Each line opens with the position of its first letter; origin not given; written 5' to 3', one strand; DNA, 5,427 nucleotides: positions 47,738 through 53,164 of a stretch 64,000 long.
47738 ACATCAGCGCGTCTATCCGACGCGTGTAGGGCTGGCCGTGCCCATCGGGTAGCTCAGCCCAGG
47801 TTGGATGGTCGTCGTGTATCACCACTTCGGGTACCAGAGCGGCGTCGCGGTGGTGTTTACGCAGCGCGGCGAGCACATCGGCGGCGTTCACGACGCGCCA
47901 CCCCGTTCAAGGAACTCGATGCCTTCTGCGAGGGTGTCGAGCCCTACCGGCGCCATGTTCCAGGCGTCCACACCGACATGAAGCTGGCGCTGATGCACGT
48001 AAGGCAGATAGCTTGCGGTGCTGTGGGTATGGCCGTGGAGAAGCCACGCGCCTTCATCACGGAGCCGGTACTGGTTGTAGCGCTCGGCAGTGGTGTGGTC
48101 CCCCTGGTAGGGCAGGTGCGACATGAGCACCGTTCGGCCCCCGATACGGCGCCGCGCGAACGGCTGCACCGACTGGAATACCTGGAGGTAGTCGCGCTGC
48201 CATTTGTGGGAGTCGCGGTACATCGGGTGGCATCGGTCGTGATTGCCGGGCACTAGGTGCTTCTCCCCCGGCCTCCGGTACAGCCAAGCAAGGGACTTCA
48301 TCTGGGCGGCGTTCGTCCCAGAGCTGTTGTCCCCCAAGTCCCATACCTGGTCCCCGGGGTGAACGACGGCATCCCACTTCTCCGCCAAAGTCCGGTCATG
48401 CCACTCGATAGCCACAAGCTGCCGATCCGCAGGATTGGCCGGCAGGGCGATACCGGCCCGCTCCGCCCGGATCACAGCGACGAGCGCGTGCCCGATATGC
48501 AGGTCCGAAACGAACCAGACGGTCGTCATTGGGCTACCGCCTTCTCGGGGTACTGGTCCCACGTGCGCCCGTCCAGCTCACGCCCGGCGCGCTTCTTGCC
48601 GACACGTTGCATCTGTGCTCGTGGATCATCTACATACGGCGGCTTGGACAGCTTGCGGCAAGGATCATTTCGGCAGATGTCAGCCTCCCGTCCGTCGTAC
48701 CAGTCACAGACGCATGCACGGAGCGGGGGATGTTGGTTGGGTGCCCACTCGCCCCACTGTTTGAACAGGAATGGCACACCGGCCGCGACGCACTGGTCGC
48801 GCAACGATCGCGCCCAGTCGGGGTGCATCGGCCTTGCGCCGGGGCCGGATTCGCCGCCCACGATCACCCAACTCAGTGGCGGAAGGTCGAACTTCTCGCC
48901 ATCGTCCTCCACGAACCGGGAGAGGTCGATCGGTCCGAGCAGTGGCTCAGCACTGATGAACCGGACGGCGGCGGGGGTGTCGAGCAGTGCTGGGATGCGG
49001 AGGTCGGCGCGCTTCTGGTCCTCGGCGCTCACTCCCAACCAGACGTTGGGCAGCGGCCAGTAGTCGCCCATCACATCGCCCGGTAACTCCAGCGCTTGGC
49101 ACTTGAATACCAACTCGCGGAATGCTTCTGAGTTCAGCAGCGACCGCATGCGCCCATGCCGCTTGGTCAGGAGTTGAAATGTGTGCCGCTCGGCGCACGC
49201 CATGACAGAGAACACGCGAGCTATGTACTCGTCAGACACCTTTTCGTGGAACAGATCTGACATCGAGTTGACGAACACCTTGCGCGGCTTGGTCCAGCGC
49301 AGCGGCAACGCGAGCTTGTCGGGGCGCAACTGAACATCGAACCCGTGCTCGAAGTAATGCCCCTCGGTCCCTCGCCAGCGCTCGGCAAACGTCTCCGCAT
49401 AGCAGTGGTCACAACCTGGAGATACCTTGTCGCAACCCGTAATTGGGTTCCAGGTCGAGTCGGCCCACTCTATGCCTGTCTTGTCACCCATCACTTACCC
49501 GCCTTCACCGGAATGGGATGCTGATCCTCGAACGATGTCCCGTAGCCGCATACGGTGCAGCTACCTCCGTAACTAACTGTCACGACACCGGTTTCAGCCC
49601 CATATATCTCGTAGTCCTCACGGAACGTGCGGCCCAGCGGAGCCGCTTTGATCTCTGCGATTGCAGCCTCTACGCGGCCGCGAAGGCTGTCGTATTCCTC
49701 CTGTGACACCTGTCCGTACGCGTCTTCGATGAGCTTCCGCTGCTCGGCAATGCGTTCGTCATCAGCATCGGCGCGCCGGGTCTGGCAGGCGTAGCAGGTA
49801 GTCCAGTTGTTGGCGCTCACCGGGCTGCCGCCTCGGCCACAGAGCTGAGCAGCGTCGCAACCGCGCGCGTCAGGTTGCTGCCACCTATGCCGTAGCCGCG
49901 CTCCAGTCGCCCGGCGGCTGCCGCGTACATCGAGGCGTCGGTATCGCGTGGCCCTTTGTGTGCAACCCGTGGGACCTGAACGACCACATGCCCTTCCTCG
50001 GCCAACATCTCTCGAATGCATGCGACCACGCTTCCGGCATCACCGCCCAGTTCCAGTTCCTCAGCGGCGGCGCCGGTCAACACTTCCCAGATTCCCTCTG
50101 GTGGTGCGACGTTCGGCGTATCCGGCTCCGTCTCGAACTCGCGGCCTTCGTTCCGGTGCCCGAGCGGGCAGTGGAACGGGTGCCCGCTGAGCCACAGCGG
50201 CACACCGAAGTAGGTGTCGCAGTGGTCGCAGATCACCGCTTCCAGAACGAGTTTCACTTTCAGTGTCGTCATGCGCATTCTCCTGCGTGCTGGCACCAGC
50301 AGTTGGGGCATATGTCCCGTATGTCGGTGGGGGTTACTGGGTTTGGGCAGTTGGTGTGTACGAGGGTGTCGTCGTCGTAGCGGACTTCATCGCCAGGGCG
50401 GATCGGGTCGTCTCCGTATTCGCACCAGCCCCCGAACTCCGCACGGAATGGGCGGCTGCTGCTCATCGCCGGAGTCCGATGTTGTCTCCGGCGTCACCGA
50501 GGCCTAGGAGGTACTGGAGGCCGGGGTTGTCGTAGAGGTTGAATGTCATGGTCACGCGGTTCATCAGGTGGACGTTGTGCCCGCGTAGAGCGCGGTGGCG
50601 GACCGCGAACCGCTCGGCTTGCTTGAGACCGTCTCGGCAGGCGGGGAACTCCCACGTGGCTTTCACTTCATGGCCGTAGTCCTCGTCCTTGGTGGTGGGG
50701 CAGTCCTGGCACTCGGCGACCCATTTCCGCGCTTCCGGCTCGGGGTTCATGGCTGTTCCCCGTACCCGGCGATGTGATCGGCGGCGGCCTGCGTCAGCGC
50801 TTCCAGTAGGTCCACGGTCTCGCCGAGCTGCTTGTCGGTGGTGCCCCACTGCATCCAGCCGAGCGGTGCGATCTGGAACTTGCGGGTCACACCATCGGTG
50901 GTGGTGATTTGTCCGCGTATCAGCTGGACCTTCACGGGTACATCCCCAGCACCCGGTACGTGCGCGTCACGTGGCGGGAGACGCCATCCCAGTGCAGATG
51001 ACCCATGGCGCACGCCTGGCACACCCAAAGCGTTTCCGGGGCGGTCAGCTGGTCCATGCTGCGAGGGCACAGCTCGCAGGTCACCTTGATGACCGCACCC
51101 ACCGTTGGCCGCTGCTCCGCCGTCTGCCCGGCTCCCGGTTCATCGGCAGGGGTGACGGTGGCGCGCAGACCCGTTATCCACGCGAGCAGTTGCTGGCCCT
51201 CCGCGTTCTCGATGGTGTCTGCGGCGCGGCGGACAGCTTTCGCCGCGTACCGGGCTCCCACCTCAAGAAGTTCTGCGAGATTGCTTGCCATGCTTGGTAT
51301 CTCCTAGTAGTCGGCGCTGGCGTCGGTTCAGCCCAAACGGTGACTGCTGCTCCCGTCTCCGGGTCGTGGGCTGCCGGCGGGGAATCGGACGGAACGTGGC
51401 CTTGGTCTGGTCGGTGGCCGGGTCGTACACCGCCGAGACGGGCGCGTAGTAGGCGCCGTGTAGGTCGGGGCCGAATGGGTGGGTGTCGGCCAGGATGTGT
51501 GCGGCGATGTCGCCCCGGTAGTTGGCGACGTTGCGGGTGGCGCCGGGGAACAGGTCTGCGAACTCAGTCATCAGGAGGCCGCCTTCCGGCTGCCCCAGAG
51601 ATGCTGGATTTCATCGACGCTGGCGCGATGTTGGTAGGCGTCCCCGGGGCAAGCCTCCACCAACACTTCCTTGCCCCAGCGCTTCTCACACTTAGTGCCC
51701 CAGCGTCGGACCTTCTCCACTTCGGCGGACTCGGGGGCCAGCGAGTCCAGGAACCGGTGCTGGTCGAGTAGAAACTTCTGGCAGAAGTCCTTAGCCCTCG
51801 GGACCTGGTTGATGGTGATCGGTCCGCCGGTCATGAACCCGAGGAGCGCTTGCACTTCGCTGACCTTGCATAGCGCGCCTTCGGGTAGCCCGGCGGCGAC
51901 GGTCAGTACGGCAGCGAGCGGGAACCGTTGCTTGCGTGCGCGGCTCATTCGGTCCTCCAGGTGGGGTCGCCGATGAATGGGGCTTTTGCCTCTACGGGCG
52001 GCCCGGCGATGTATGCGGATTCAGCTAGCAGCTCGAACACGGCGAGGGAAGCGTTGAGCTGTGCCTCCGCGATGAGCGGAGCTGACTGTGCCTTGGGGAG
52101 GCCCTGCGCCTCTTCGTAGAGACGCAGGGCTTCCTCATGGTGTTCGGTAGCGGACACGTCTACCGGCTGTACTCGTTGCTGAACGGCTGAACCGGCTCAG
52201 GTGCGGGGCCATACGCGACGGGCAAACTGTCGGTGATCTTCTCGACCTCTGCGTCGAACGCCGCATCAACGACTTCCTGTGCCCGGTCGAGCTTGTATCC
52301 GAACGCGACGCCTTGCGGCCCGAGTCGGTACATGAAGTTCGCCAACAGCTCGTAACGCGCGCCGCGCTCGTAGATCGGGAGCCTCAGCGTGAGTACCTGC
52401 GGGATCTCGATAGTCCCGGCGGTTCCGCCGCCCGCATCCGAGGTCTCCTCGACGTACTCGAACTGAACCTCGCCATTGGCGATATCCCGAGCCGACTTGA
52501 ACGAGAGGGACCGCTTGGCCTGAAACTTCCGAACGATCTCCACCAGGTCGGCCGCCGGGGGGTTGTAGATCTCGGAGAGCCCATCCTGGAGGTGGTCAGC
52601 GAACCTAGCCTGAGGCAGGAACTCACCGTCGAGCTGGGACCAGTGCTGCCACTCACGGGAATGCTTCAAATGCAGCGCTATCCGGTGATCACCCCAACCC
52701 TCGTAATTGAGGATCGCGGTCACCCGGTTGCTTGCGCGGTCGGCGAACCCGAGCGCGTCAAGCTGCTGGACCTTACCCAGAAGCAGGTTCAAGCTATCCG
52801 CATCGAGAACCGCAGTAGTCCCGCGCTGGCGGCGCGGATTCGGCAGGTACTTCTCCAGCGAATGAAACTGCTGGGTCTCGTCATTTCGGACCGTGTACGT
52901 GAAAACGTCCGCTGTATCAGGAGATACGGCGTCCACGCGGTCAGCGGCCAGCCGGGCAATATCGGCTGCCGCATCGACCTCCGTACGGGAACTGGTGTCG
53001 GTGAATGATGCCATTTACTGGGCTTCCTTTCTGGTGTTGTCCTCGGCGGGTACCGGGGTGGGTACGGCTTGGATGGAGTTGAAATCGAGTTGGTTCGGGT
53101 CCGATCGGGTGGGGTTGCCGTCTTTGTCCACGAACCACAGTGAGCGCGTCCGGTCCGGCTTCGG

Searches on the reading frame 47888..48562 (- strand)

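Call 5: search_protein_families(library=pfam, proteins=[window:47888-48562:-], max_evalue=0.01)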
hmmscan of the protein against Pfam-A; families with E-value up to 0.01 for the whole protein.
window:47888-48562:- (224 aa): 2 families
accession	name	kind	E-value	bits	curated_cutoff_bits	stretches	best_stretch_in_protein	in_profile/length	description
PF00149.33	Metallophos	-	3.3e-11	44.4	21.5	1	14-180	2-189/191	Calcineurin-like phosphoesterase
PF12850.12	Metallophos_2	-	9.6e-08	32.6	27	1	56-182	12-119/154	Calcineurin-like phosphoesterase superfamily domain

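Call 6: search_protein_families(library=phrogs, proteins=[window:47888-48562:-], max_evalue=0.001)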
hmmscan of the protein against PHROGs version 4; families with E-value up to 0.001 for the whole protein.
window:47888-48562:- (224 aa): 1 family
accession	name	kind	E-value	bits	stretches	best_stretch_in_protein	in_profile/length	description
phrog_547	-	other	6.9e-50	170.4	1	11-216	27-200/245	phosphoesterase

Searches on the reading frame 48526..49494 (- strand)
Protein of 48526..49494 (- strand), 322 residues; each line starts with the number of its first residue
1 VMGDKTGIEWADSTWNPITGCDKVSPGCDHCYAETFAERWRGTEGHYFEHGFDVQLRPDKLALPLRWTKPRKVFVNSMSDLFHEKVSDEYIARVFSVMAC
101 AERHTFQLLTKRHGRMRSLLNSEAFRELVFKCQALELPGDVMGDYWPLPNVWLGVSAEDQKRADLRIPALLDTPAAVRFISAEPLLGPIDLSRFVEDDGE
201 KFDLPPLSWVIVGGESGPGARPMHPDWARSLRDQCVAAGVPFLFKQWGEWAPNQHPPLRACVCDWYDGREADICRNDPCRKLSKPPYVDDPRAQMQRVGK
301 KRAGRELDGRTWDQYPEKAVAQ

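Call 5: search_protein_families(library=pfam, proteins=[window:48526-49494:-], max_evalue=0.01)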
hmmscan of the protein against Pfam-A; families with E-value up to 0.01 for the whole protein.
window:48526-49494:- (322 aa): 1 family
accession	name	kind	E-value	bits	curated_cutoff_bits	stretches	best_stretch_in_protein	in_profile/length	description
PF07505.17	DUF5131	-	9e-104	346.7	28.9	1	5-316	1-243/243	Protein of unknown function (DUF5131)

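Call 6: search_protein_families(library=phrogs, proteins=[window:48526-49494:-], max_evalue=0.001)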
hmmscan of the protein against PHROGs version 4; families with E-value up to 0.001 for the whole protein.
window:48526-49494:- (322 aa): 1 family
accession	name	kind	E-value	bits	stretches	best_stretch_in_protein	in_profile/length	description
phrog_2045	-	unknown function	1.7e-125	419.4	1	2-320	1-288/299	-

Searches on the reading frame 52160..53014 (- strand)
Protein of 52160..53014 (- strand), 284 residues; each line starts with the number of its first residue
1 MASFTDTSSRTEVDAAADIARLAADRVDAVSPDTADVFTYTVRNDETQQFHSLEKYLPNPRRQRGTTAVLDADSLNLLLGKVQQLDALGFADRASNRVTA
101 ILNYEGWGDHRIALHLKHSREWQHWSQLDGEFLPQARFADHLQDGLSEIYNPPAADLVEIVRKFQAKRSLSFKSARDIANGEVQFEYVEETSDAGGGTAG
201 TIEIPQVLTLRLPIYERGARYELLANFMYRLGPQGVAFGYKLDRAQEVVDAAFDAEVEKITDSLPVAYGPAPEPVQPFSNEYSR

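Call 33: search_protein_families(library=phrogs, proteins=[window:52160-53014:-], max_evalue=0.00001)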
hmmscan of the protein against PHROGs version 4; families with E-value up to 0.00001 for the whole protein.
window:52160-53014:- (284 aa): 1 family
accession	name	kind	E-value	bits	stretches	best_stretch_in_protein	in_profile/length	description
phrog_210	-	unknown function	2.7e-49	168.9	1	12-265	4-263/274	-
